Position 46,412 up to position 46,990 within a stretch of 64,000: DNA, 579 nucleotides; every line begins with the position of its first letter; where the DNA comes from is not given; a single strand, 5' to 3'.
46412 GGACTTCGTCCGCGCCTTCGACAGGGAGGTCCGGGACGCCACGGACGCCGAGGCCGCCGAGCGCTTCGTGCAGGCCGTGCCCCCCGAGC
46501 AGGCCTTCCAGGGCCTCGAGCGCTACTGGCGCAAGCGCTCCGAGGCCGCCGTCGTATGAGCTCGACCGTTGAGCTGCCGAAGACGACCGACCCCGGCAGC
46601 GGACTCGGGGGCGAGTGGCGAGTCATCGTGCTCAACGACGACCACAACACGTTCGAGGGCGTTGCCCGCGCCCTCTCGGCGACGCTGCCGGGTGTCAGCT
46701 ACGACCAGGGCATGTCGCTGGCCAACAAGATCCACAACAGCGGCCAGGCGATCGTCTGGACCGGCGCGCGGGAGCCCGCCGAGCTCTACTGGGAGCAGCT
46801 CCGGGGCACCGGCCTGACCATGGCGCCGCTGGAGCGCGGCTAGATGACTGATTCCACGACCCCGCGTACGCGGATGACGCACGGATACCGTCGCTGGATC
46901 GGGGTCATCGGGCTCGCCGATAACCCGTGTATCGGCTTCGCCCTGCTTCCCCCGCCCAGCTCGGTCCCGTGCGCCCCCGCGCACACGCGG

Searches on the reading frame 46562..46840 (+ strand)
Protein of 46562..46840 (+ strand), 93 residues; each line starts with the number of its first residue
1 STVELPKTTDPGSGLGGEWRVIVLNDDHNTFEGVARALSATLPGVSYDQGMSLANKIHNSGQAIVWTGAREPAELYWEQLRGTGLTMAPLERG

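Call 95: search_protein_families(library=pfam, proteins=[window:46562-46840:+], max_evalue=0.001)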
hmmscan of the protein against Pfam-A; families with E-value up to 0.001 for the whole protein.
window:46562-46840:+ (93 aa): 1 family
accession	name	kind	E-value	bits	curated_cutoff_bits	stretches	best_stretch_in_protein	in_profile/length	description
PF02617.22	ClpS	-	2.4e-13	50.1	23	1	18-82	5-68/80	ATP-dependent Clp protease adaptor protein ClpS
